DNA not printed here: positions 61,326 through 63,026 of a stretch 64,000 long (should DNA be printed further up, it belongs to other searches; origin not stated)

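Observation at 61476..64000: Right-edge fragment of a probable halogenated natural-product locus: ANL adenylating enzyme divergent from a PltA/Bmp2-type halogenase with overlapping start codons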

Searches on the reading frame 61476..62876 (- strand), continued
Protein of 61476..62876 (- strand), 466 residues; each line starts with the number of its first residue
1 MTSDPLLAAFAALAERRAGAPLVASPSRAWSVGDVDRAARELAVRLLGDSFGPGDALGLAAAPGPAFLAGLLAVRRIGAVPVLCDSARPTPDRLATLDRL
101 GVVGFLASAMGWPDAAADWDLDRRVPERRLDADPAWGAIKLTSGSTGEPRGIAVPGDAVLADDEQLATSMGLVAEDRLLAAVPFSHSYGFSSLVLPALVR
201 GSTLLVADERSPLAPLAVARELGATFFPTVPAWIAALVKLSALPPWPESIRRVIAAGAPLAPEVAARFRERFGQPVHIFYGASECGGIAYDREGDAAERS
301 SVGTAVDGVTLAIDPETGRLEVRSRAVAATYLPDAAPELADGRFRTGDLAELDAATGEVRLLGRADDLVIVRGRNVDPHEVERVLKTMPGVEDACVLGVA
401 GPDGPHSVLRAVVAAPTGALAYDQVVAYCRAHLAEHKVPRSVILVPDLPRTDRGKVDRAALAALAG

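Call 31: find_encoding_contigs(protein=P0013, flank=10000, max_places=1)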
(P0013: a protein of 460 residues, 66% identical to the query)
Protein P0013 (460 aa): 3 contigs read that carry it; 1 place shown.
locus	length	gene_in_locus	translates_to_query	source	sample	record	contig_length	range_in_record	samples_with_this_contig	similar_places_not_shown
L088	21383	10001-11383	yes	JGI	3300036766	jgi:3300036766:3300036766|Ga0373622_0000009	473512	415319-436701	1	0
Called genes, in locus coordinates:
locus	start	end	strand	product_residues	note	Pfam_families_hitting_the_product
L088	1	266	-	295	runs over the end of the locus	PF02626:CT_A_B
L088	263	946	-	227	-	PF02682:CT_C_D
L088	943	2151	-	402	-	PF00083:Sugar_tr, PF06779:MFS_4 (weak), PF07690:MFS_1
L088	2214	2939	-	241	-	PF13483:Lactamase_B_3, PF00753:Lactamase_B (weak), PF12706:Lactamase_B_2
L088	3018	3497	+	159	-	PF10027:DUF2269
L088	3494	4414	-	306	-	-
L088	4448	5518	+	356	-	PF08240:ADH_N, PF00107:ADH_zinc_N, PF13602:ADH_zinc_N_2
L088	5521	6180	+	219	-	PF13794:Ferritin_fold-like (faint), PF04305:DUF455 (weak)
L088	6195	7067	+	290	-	PF02737:3HCDH_N, PF00725:3HCDH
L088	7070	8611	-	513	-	PF01266:DAO (faint), PF01494:FAD_binding_3, PF05834:Lycopene_cycl (faint), PF12831:FAD_oxidored (weak), PF04820:Trp_halogenase (weak)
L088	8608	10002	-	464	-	PF00501:AMP-binding, PF13193:AMP-binding_C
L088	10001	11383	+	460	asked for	PF00890:FAD_binding_2 (weak), PF01266:DAO, PF01494:FAD_binding_3, PF04820:Trp_halogenase, PF07992:Pyr_redox_2 (weak), PF12831:FAD_oxidored, PF13450:NAD_binding_8 (weak), PF04820:Trp_halogenase, +1 more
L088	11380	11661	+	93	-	PF00550:PP-binding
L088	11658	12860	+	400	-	PF00109:ketoacyl-synt, PF02801:Ketoacyl-synt_C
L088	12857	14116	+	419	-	PF00109:ketoacyl-synt, PF13723:Ketoacyl-synt_2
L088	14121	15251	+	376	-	PF01636:APH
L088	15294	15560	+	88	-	-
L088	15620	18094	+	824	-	PF07676:PD40 (faint), PF00930:DPPIV_N, PF26549:Tricorn_N (weak), PF02129:Peptidase_S15, PF20434:BD-FAE, PF01738:DLH (weak), PF00326:Peptidase_S9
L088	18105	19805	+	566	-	PF00743:FMO-like, PF07992:Pyr_redox_2 (weak), PF13454:NAD_binding_9 (faint), PF13738:Pyr_redox_3, PF13434:Lys_Orn_oxgnase, PF00743:FMO-like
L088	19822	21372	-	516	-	PF13231:PMT_2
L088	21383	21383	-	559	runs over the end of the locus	PF07837:FTCD_N, PF02971:FTCD, PF04961:FTCD_C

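Call 32: find_encoding_contigs(protein=P0095, flank=10000, max_places=1)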
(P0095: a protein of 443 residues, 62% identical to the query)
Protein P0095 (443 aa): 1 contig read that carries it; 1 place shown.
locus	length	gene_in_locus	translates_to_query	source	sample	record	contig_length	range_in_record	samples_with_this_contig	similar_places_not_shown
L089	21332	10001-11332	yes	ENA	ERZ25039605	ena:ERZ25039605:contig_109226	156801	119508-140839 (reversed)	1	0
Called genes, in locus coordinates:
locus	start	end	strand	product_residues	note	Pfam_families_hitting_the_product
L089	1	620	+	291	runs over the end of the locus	PF00535:Glycos_transf_2, PF10111:Glyco_tranf_2_2 (weak), PF13641:Glyco_tranf_2_3 (weak)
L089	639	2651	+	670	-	PF13439:Glyco_transf_4 (faint), PF00534:Glycos_transf_1, PF13692:Glyco_trans_1_4, PF20706:GT4-conflict (weak), PF00535:Glycos_transf_2, PF10111:Glyco_tranf_2_2 (faint), PF13641:Glyco_tranf_2_3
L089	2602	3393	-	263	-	PF00005:ABC_tran, PF13304:AAA_21 (faint)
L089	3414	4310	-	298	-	PF01061:ABC2_membrane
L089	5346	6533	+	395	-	PF13439:Glyco_transf_4, PF20706:GT4-conflict (weak), PF00534:Glycos_transf_1, PF13692:Glyco_trans_1_4, PF13524:Glyco_trans_1_2 (weak)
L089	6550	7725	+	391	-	PF20706:GT4-conflict, PF00534:Glycos_transf_1, PF13692:Glyco_trans_1_4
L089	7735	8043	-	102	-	-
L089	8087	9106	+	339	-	PF00534:Glycos_transf_1, PF13692:Glyco_trans_1_4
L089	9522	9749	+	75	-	-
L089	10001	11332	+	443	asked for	PF01266:DAO (faint), PF01494:FAD_binding_3, PF04820:Trp_halogenase, PF07992:Pyr_redox_2 (faint), PF12831:FAD_oxidored, PF13450:NAD_binding_8 (faint), PF04820:Trp_halogenase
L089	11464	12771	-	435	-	PF00999:Na_H_Exchanger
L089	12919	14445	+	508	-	PF01494:FAD_binding_3 (weak), PF05834:Lycopene_cycl (faint), PF12831:FAD_oxidored (weak), PF04820:Trp_halogenase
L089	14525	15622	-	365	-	PF13650:Asp_protease_2, PF13975:gag-asp_proteas, PF13650:Asp_protease_2, PF13975:gag-asp_proteas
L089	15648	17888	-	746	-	PF17764:PriA_3primeBD, PF00270:DEAD, PF04851:ResIII, PF18319:Zn_ribbon_PriA (weak), PF00271:Helicase_C, PF18074:PriA_C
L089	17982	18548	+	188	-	PF01464:SLT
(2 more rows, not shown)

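Call 33: find_encoding_contigs(protein=P0112, flank=10000, max_places=1)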
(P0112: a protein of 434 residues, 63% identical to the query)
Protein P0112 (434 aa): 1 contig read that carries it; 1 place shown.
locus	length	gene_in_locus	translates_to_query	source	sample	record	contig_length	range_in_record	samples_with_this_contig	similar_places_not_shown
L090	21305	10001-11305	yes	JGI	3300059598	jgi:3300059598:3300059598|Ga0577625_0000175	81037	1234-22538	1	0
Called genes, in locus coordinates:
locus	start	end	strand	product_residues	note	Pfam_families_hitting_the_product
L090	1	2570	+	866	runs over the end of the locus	-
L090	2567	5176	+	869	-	-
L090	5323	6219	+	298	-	-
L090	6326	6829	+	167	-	PF03703:bPH_2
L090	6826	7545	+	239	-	PF03703:bPH_2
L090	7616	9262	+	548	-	PF03193:RsgA_GTPase (faint), PF00005:ABC_tran, PF00006:ATP-synt_ab (faint), PF02463:SMC_N (faint), PF13304:AAA_21 (faint), PF13476:AAA_23 (faint), PF12848:ABC_tran_Xtn, PF00005:ABC_tran, +1 more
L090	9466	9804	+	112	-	-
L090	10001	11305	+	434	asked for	PF01266:DAO (weak), PF01494:FAD_binding_3, PF04820:Trp_halogenase, PF07992:Pyr_redox_2 (faint), PF12831:FAD_oxidored (weak), PF13450:NAD_binding_8 (faint), PF04820:Trp_halogenase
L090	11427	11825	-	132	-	PF14534:DUF4440 (faint), PF12680:SnoaL_2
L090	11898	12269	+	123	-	-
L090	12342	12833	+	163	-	PF12867:DinB_2 (weak)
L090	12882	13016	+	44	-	-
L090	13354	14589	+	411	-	PF00270:DEAD, PF00271:Helicase_C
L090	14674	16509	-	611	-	PF00005:ABC_tran, PF02463:SMC_N (faint), PF13476:AAA_23 (faint), PF13555:AAA_29 (faint), PF24389:ORC-CDC6-like (faint), PF13304:AAA_21 (weak), PF00005:ABC_tran, PF16326:ABC_tran_CTD, +2 more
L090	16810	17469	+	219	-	PF04542:Sigma70_r2, PF08281:Sigma70_r4_2, PF04545:Sigma70_r4 (weak)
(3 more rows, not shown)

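Call 35: search_protein_families(library=pfam, proteins=[L057:7963-8415:-, L057:14429-15535:-, L057:18203-18835:-, L057:19298-20215:+, L057:20218-20955:-, L047:16088-17266:-, L047:17366-17962:+, L047:8659-9936:-, L044:6390-7232:-, L044:5580-6386:-], max_evalue=0.001)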
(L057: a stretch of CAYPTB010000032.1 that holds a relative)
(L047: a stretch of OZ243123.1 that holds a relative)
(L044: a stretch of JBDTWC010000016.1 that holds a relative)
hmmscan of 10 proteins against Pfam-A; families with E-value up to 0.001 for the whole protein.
L057:7963-8415:- (150 aa): 0 families

L057:14429-15535:- (368 aa): 0 families

L057:18203-18835:- (210 aa): 0 families

L057:19298-20215:+ (305 aa): 0 families

L057:20218-20955:- (245 aa): 1 family
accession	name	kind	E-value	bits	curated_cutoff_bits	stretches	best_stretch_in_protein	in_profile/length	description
PF03692.20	CxxCxxCC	-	7.6e-09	36.6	23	1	41-92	38-85/85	Putative zinc- or iron-chelating domain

L047:16088-17266:- (392 aa): 8 families
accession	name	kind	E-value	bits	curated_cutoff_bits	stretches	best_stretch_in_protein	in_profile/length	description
PF09835.14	DUF2062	-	5.2e-18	65.9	27.4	1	19-152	4-143/147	Uncharacterized protein conserved in bacteria (DUF2062)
PF13489.12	Methyltransf_23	-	3.9e-14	53.2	27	1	198-367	21-163/164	Methyltransferase domain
PF08242.18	Methyltransf_12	-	1.5e-10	42.1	30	1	204-312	1-98/98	Methyltransferase domain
PF13649.12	Methyltransf_25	-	3e-08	34.7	27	1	204-310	2-97/97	Methyltransferase domain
PF08241.18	Methyltransf_11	-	4.3e-08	34.1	21.2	1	204-313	1-94/95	Methyltransferase domain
PF01739.24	CheR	-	3.9e-06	26.9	27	1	267-317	124-176/195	CheR methyltransferase, SAM binding domain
PF00891.24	Methyltransf_2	-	3.2e-05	23.8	22.3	1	255-362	105-208/210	O-methyltransferase domain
PF13847.12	Methyltransf_31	-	0.00066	19.8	27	1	202-359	6-142/145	Methyltransferase domain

L047:17366-17962:+ (198 aa): 1 family
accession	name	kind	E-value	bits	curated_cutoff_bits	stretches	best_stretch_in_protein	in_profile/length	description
PF03923.18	Lipoprotein_16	-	5.8e-05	23.3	25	1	54-144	14-101/159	Uncharacterized lipoprotein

L047:8659-9936:- (425 aa): 3 families
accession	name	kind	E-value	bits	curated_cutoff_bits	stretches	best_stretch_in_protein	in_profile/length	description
PF07690.21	MFS_1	-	1.4e-31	110.1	33.4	1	18-355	1-333/347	Major Facilitator Superfamily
PF05977.19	MFS_3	-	2.7e-18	66.2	27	1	13-311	10-304/524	Transmembrane secretion effector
PF13347.12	MFS_2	-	0.00097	18.2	27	0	12-164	223-377/427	MFS/sugar transport protein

L044:6390-7232:- (280 aa): 1 family
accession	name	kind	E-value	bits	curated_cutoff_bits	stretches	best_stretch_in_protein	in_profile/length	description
PF01522.26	Polysacc_deac_1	-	1.4e-26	93.3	23.1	1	78-186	7-113/124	Polysaccharide deacetylase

L044:5580-6386:- (268 aa): 1 family
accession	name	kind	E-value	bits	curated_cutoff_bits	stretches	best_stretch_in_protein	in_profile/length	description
PF09851.14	SHOCT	-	1.3e-06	28.4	27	1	239-265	2-28/28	Short C-terminal domain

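Call 50: search_protein_families(library=pfam, proteins=[L025:11152-12627:-, L025:12865-13524:-, L025:13699-14538:-, L025:14725-16008:-, L025:14858-16105:-, L025:16333-17349:-, L025:17366-17602:-, L025:17586-19361:-, L025:18926-19747:-, L025:9243-9923:-], max_evalue=0.001)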
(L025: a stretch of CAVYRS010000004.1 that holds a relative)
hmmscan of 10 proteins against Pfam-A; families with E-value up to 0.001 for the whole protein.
L025:11152-12627:- (491 aa): 3 families
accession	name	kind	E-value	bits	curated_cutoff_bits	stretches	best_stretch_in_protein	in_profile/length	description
PF00109.32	ketoacyl-synt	-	1.4e-39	136.7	20.8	1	32-265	2-249/252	Beta-ketoacyl synthase, N-terminal domain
PF02801.28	Ketoacyl-synt_C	-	1.5e-34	119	20.8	1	276-390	1-118/119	Beta-ketoacyl synthase, C-terminal domain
PF11367.14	Tail_completion_gp17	-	0.00061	20.3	24.5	0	284-325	57-98/124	Tail completion protein gp17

L025:12865-13524:- (219 aa): 0 families

L025:13699-14538:- (279 aa): 0 families

L025:14725-16008:- (427 aa): 0 families

L025:14858-16105:- (415 aa): 0 families

L025:16333-17349:- (338 aa): 0 families

L025:17366-17602:- (78 aa): 1 family
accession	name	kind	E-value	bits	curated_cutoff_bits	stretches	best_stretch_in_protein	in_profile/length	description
PF00550.31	PP-binding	-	7e-11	42.7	20.8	1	3-60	13-66/67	Phosphopantetheine attachment site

L025:17586-19361:- (591 aa): 2 families
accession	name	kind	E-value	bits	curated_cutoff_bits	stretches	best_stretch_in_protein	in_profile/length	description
PF00106.31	adh_short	-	3.9e-09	36.7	26.6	1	318-359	2-43/195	short chain dehydrogenase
PF13561.12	adh_short_C2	-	1.8e-05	24.8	27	1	326-366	6-45/236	Enoyl-(Acyl carrier protein) reductase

L025:18926-19747:- (273 aa): 1 family
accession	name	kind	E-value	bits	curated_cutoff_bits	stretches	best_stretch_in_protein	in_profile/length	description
PF00109.32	ketoacyl-synt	-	3.2e-09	37.2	20.8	1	47-112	61-127/252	Beta-ketoacyl synthase, N-terminal domain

L025:9243-9923:- (226 aa): 1 family
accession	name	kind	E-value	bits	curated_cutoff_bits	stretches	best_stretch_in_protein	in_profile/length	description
PF00535.33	Glycos_transf_2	-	2.3e-16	60.6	23.3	1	6-127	3-129/168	Glycosyl transferase family 2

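Call 58: search_protein_families(library=pfam, proteins=[L003:3848-5977:-, L003:3881-6001:+], max_evalue=0.001)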
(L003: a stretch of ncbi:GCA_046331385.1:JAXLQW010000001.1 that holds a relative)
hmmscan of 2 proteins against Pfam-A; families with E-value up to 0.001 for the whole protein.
L003:3848-5977:- (709 aa): 0 families

L003:3881-6001:+ (706 aa): 0 families

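Call 59: search_dna_similar(query=L002:6042-7361:-, collection=plasmids, mode=protein, max_rows=15, max_evalue=1e-20)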
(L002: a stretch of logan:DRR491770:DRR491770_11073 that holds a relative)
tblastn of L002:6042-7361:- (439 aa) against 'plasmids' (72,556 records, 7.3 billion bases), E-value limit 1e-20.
Records with a match: 191; places in all: 201; records where one place covers at least 80% of the query: 142.
Best place of each record, by identity: <60% 191.
By first word of the organism name: Ralstonia 116; Streptomyces 30; Pseudoalteromonas 9; Burkholderia 5; Caballeronia 4; Cupriavidus 4; Acinetobacter 4; Bacillus 4; Rhizobium 3; Nostoc 2; and 10 more.
By predicted mobility (MOB-suite, as given by PLSDB): mobilizable 110; non-mobilizable 75; conjugative 6.
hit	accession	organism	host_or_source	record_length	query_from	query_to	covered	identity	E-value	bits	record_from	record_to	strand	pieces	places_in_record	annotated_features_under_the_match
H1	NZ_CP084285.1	Caballeronia zhejiangensis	Anasa tristis,Cell culture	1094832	28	390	83%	36.7%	4e-39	157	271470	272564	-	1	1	none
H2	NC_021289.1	Caballeronia insecticola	-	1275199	28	390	83%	36.5%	1e-37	153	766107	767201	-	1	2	none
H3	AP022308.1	Burkholderia sp. SFA1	-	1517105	28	390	83%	35.7%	1e-37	153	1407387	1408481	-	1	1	hydroxylase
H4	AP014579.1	Burkholderia sp. RPE67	Riptortus pedestris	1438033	28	390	83%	35.7%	1e-37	153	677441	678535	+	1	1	uncharacterized protein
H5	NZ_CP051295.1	Ralstonia solanacearum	Plantain,cell culture,stem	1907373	28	390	83%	35.7%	4e-27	122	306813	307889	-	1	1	none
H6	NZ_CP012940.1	Ralstonia solanacearum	plantain,cell culture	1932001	28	390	83%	35.7%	4e-27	122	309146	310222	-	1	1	none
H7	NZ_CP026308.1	Ralstonia solanacearum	Musa sp.,pure culture,plants with Moko ...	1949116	28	390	83%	35.7%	4e-27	122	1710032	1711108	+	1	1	none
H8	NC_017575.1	Ralstonia solanacearum Po82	-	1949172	28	390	83%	35.7%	4e-27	122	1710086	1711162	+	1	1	none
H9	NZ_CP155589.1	Ralstonia solanacearum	Musa sp.,cell culture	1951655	28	390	83%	35.7%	4e-27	122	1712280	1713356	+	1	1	none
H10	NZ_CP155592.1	Ralstonia solanacearum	Musa sp.,cell culture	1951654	28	390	83%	35.7%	4e-27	122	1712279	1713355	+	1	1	none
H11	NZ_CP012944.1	Ralstonia solanacearum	Cucumis sativus,cell culture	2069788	28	390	83%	35.7%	4e-27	122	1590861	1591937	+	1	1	none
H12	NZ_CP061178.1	Roseomonas haemaphysalidis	tick,pure culture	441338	34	390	81%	36.0%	1e-39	159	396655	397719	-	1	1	tryptophan 7-halogenase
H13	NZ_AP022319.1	Burkholderia sp. THE68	Togo hemipterus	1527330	28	390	83%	35.4%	2e-37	152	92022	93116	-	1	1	none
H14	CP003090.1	Burkholderia sp. YI23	-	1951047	28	390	83%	35.4%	3e-37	152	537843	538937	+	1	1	hypothetical protein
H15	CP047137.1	Ralstonia solanacearum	Potato,Single cell,tuber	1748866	28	390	83%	35.4%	2e-28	126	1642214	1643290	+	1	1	FAD-dependent oxidoreductase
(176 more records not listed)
